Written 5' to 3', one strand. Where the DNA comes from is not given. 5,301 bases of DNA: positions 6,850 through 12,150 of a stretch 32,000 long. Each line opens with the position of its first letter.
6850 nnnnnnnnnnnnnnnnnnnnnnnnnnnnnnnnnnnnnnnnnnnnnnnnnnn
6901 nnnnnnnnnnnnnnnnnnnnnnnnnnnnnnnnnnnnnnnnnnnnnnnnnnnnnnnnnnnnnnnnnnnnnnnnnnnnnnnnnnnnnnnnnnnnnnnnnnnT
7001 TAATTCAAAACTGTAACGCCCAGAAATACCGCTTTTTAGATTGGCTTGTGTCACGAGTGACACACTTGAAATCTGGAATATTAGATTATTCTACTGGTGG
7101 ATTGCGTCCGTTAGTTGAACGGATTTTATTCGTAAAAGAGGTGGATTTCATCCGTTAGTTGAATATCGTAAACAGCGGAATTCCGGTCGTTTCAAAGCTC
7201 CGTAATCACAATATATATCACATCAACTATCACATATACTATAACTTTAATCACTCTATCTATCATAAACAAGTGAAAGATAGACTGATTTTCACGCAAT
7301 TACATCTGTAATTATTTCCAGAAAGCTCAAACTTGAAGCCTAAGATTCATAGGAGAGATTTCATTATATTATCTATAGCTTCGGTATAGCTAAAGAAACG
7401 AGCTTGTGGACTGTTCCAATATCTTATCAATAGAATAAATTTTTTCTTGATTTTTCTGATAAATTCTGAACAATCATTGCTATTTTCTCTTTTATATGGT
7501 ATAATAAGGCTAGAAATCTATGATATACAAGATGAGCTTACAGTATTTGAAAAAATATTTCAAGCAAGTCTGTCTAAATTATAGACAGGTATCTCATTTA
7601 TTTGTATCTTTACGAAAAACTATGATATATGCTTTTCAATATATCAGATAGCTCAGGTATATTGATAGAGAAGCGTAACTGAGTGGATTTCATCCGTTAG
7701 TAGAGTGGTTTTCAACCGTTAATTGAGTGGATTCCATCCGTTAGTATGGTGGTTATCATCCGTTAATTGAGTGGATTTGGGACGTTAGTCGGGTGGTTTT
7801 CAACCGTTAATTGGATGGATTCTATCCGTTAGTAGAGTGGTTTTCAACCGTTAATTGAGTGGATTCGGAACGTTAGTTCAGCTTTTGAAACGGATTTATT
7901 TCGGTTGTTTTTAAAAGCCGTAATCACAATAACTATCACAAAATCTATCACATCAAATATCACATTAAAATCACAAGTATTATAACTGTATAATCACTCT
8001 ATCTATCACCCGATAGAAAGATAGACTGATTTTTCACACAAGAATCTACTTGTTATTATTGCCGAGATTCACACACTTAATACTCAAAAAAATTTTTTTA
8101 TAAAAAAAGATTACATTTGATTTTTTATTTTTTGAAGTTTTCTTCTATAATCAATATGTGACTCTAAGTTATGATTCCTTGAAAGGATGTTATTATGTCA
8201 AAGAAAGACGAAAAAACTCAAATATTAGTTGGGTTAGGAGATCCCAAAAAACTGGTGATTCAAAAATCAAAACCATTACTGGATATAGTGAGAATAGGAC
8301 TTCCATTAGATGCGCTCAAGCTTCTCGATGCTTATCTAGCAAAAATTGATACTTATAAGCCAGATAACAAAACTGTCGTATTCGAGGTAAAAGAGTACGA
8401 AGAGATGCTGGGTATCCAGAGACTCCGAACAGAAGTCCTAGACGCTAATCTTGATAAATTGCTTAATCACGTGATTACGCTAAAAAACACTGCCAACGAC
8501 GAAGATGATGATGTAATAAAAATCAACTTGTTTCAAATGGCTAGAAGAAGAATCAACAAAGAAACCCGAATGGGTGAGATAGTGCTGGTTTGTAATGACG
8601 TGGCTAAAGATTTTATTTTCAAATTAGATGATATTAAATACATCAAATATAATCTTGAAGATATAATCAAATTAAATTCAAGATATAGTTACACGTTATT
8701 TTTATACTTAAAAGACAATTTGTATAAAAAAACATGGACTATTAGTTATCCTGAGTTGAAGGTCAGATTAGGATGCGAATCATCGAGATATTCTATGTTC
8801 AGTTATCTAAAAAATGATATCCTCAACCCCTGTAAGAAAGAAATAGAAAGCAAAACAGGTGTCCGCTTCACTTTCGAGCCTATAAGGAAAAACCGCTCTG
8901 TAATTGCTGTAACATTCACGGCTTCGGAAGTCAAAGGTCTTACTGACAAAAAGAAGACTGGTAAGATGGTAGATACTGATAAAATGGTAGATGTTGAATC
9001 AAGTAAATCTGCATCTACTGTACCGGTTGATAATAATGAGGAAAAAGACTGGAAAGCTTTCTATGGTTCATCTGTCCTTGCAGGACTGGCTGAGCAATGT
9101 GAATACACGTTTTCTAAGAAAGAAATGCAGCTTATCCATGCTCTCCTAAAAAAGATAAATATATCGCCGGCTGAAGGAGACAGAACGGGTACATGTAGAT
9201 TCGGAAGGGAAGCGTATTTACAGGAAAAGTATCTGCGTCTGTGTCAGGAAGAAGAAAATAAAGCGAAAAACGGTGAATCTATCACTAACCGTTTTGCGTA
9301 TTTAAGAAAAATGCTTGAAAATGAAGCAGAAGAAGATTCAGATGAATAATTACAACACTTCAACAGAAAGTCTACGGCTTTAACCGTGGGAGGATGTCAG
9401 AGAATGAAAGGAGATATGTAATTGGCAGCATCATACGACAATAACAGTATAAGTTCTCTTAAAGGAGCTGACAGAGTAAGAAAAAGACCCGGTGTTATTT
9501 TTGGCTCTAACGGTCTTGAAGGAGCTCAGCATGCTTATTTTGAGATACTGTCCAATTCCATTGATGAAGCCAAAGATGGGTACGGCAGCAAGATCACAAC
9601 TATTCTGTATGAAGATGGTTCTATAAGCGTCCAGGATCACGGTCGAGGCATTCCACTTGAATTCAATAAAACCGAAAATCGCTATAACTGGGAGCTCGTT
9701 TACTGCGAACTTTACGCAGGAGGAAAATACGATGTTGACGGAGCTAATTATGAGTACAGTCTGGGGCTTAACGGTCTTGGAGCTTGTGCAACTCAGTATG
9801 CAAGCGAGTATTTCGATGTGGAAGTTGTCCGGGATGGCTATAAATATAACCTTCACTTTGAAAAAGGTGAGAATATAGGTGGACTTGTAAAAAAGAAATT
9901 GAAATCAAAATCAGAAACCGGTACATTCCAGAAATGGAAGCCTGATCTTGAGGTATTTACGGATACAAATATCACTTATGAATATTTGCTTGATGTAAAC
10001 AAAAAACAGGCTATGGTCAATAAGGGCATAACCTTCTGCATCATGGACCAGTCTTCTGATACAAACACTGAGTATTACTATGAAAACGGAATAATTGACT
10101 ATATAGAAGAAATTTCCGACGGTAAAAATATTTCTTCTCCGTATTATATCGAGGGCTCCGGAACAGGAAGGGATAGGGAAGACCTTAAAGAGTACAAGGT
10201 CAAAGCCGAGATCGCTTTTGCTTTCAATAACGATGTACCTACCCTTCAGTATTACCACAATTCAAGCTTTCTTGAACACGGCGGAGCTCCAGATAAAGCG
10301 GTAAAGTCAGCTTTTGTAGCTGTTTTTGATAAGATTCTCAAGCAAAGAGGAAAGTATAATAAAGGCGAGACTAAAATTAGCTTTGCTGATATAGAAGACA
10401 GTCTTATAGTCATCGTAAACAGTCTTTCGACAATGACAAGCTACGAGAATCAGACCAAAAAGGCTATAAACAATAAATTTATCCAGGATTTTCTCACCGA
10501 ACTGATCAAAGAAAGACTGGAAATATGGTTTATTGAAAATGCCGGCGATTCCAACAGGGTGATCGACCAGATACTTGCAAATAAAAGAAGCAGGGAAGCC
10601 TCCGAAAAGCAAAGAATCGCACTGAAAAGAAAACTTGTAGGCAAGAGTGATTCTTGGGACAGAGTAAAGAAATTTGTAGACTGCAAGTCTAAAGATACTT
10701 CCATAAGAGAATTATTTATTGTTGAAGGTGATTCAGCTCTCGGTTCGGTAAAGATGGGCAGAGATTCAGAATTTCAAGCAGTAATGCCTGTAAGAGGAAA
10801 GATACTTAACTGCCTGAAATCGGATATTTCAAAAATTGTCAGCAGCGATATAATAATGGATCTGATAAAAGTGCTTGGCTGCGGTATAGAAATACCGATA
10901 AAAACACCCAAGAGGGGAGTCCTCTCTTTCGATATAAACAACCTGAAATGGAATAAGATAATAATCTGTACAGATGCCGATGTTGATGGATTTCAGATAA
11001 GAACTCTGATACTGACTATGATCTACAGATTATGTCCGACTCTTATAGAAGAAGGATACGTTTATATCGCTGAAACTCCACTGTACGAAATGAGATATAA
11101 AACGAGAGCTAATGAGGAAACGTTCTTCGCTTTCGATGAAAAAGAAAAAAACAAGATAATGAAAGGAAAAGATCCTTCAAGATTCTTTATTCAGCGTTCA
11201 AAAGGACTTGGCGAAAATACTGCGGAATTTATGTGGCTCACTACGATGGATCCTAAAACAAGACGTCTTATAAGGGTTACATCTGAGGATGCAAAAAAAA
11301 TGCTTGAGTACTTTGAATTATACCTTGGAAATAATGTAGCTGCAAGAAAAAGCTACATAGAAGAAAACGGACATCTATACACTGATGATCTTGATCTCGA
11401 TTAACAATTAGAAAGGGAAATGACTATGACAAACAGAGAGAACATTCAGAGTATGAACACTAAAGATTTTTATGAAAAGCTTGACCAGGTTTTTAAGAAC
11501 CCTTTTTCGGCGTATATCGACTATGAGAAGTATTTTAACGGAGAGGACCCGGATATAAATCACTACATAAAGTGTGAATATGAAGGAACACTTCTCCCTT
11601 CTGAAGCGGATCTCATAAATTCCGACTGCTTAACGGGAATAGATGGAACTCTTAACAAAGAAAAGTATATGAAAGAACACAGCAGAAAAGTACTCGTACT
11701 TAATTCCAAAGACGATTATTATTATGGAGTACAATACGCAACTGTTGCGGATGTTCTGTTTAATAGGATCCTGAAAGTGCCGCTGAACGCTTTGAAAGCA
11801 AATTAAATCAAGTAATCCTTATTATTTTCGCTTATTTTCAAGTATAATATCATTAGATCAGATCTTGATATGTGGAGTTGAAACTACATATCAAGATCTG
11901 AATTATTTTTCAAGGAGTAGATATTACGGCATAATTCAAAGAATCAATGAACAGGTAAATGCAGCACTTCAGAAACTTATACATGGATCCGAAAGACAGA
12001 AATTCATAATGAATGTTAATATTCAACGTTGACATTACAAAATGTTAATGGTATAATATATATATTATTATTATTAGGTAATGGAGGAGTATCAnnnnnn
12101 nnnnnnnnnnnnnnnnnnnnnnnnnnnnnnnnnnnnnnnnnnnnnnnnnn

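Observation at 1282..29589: The array palindrome also occurs at four solitary intergenic sites, suggesting a dispersed centromere or a replicon-wide operator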

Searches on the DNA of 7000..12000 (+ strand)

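Call 7: search_dna_similar(query=window:7000-12000:+, collection=plasmids, mode=near, max_rows=20)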
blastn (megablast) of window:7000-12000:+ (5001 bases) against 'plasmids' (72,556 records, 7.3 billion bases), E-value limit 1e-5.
No match.
